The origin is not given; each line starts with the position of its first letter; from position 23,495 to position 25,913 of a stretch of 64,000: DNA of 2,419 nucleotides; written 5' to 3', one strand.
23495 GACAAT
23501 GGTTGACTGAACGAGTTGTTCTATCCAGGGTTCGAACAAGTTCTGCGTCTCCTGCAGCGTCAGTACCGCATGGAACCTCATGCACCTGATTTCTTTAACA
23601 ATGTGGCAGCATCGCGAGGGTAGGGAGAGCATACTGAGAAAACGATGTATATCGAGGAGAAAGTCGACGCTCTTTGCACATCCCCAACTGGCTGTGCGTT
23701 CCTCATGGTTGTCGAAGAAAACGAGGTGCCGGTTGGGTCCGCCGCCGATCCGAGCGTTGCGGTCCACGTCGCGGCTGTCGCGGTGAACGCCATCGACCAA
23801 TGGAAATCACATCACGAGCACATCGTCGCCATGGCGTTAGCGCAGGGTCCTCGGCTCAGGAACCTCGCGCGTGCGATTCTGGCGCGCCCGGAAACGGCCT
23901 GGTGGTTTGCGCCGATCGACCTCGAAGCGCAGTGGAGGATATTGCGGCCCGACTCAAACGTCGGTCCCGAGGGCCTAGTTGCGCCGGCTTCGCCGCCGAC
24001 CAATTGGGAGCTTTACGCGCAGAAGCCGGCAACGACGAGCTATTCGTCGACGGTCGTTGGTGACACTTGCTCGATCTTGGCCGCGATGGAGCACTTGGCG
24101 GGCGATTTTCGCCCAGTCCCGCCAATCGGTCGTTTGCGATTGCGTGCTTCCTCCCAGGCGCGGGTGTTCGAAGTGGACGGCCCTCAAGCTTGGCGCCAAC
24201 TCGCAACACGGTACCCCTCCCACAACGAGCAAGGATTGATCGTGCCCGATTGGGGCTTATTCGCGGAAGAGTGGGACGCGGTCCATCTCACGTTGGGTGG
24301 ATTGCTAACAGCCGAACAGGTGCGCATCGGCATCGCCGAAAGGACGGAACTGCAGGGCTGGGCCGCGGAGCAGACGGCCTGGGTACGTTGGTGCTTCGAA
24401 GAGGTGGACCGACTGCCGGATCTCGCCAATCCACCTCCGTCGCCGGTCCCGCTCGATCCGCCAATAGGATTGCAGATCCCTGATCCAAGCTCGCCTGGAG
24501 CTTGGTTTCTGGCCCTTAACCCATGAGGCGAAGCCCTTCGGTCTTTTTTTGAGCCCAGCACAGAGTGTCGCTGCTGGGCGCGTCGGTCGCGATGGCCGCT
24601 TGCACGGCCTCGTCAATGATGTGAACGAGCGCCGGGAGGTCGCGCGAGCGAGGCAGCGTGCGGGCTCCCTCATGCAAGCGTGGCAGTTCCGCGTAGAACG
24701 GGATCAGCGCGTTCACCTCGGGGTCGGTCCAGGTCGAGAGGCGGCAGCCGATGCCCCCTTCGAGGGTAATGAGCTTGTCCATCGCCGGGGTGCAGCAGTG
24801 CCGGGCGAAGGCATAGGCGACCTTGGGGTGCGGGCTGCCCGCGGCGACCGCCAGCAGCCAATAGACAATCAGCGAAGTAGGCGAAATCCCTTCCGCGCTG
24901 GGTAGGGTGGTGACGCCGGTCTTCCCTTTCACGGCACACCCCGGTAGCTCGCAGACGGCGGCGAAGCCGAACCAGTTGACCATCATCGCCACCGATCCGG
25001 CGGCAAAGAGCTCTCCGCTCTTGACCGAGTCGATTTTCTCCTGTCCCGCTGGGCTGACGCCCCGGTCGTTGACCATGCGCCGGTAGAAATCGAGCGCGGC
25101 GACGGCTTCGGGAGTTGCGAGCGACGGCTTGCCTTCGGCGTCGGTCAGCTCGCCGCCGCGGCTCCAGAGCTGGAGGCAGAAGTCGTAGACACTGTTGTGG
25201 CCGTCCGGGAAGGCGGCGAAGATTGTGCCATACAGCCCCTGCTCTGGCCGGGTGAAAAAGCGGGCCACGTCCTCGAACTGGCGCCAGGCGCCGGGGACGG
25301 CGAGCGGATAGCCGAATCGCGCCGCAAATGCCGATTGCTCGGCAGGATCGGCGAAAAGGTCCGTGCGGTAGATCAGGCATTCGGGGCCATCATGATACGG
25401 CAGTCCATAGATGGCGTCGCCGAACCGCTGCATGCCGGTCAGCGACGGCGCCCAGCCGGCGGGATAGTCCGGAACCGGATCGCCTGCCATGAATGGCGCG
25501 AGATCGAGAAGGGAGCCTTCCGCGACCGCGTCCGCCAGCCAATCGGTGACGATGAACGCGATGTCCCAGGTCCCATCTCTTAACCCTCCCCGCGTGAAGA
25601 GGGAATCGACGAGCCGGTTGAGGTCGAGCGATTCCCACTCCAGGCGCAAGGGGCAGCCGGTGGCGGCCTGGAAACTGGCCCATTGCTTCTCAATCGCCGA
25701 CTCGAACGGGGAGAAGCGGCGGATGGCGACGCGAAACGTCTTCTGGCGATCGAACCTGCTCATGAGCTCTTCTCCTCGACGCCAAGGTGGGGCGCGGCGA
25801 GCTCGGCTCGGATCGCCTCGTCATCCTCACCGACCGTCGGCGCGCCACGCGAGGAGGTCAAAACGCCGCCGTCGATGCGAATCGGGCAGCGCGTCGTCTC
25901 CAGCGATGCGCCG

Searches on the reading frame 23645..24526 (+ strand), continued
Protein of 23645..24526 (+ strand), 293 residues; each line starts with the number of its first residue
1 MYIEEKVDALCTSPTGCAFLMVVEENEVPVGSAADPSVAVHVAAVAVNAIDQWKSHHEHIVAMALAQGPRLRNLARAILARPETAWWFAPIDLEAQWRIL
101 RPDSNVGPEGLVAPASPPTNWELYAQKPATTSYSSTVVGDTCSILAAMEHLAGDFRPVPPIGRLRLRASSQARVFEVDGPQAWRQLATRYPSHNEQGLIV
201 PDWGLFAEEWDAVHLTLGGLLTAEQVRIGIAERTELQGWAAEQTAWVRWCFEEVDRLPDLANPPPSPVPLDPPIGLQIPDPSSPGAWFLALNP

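Call 91: search_dna_similar(query=window:23645-24523:+, collection=plasmids, mode=protein, max_evalue=0.001, max_rows=10)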
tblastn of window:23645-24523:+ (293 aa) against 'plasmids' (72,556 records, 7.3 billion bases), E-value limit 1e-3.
Records with a match: 8; places in all: 8; records where one place covers at least 80% of the query: 0.
Best place of each record, by identity: <60% 8.
By first word of the organism name: Rhodococcus 7; Prescottella 1.
By predicted mobility (MOB-suite, as given by PLSDB): non-mobilizable 6; mobilizable 2.
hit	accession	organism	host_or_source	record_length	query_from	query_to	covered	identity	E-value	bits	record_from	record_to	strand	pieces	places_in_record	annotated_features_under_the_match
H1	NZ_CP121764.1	Prescottella equi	soil,soil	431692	82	247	57%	27.5%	7e-7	58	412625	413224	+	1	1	hypothetical protein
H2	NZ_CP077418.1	Rhodococcus qingshengii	pure culture,oil-contaminated water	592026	93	246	53%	29.1%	3e-4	50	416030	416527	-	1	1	hypothetical protein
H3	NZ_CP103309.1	Rhodococcus pyridinivorans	Sediment samples were collected from a ...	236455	93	246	53%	28.7%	4e-5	52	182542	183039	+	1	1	hypothetical protein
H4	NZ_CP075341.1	Rhodococcus ruber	-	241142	93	246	53%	28.7%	5e-5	52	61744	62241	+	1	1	hypothetical protein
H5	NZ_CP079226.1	Rhodococcus sp. LW-XY12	pure culture,activated sludge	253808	93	246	53%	28.7%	5e-5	52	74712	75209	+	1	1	hypothetical protein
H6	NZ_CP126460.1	Rhodococcus sp. AH-ZY2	single cell,soil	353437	93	246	53%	28.7%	5e-5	52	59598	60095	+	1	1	hypothetical protein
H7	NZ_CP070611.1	Rhodococcus koreensis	cell culture,rhizosphere of apple ...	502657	170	248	27%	34.0%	3e-4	50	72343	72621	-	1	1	hypothetical protein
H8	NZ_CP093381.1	Rhodococcus opacus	cell culture,forest soil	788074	165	247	28%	32.3%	2e-6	57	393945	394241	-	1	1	none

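Call 93: get_annotated_region(hit=H1, flank=4000)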
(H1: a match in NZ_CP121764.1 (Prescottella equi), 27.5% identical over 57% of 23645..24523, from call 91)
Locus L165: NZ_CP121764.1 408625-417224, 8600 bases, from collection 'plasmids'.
description: Prescottella equi strain WH99 plasmid p1-WH99, complete sequence
organism: Prescottella equi (NCBI taxid 43767)
taxonomy: Bacteria; Actinomycetota; Actinomycetes; Mycobacteriales; Nocardiaceae; Prescottella; Prescottella equi
host: -; source: soil,soil; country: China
typing (MOB-suite, as given by PLSDB): non-mobilizable
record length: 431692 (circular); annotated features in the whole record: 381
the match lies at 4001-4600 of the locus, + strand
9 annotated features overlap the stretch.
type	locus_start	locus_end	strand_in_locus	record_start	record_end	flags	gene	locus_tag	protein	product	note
CDS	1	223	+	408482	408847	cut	-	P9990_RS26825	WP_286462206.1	hypothetical protein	-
CDS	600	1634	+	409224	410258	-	-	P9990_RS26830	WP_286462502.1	site-specific integrase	GO:0015074 - DNA integration [Evidence IEA]; GO:0006310 - DNA recombination [Evidence IEA]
CDS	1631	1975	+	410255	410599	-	-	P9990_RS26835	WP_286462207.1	helix-turn-helix transcriptional regulator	-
CDS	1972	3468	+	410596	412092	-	-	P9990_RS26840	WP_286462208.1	Fis family transcriptional regulator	-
CDS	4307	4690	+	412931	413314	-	-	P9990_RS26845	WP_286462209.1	hypothetical protein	-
CDS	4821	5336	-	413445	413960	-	-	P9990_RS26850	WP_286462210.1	hypothetical protein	-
CDS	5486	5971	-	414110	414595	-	-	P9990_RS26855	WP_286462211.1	hypothetical protein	-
CDS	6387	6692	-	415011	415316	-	-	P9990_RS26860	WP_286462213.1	hypothetical protein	-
CDS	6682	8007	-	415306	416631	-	-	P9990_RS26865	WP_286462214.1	hypothetical protein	-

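Call 94: get_annotated_region(hit=H3, flank=4000)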
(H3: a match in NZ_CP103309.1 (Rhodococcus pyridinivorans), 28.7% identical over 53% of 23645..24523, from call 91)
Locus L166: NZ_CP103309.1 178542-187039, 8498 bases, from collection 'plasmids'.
description: Rhodococcus pyridinivorans strain RL-GZ01 plasmid pGZ01, complete sequence
organism: Rhodococcus pyridinivorans (NCBI taxid 103816)
taxonomy: Bacteria; Actinomycetota; Actinomycetes; Mycobacteriales; Nocardiaceae; Rhodococcus; Rhodococcus pyridinivorans
host: -; source: Sediment samples were collected from a municipal wastewater treatment outlet located in the intertidal zone ...; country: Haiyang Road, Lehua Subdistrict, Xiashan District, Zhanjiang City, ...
typing (MOB-suite, as given by PLSDB): mobilizable; replicon rep_cluster_1732; relaxase MOBP
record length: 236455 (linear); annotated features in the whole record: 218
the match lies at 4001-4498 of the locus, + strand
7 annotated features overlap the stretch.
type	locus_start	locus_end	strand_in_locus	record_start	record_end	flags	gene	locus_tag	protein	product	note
CDS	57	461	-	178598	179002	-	-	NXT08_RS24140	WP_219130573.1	hypothetical protein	-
CDS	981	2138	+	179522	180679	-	-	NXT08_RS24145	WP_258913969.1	hypothetical protein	-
CDS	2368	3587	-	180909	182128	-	-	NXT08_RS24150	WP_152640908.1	IS3 family transposase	-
CDS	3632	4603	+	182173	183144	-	-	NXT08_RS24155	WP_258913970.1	hypothetical protein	-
CDS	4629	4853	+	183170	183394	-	-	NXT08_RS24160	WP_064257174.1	hypothetical protein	-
CDS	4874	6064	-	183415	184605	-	-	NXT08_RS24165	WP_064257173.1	DUF6461 domain-containing protein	-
CDS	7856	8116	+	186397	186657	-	-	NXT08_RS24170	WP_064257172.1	hypothetical protein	-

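Call 96: search_protein_families(library=pfam, proteins=[L166:3632-4603:+, L166:4874-6064:-, L166:4629-4853:+, L166:981-2138:+], max_evalue=0.1)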
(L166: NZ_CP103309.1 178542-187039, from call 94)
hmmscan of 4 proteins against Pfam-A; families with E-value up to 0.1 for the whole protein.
L166:3632-4603:+ (323 aa): 0 families

L166:4874-6064:- (396 aa): 1 family
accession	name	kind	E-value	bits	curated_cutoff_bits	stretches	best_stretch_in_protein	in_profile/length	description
PF20062.4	DUF6461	-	1.4e-38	132.9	23.2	1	2-206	3-213/215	Family of unknown function (DUF6461)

L166:4629-4853:+ (74 aa): 0 families

L166:981-2138:+ (385 aa): 1 family
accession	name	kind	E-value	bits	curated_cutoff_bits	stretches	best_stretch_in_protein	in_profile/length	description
PF20341.3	DUF6636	-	0.042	14.4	27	1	339-379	94-134/140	Family of unknown function (DUF6636)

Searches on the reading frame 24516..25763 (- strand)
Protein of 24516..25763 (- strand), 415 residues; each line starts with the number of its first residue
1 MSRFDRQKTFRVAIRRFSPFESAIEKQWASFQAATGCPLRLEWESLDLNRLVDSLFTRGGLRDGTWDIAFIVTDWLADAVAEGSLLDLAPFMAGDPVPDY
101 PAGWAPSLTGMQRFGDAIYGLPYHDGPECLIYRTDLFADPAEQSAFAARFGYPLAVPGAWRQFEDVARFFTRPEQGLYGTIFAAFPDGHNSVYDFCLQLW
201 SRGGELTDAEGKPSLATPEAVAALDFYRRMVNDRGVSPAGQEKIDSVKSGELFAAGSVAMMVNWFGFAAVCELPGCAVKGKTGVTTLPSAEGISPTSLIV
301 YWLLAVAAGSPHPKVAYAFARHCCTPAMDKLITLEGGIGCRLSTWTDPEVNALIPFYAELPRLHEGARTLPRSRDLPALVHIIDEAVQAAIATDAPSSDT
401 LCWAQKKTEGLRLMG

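Call 4: search_protein_families(library=pfam, proteins=[window:24516-25763:-], max_evalue=1)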
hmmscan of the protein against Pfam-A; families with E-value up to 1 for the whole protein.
window:24516-25763:- (415 aa): 2 families
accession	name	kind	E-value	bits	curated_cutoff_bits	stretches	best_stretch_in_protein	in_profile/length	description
PF01547.30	SBP_bac_1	-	1.6e-25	91.2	26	1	19-321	9-298/307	Bacterial extracellular solute-binding protein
PF13416.11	SBP_bac_8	-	1.3e-20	74.8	27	1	29-330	4-250/279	Bacterial extracellular solute-binding protein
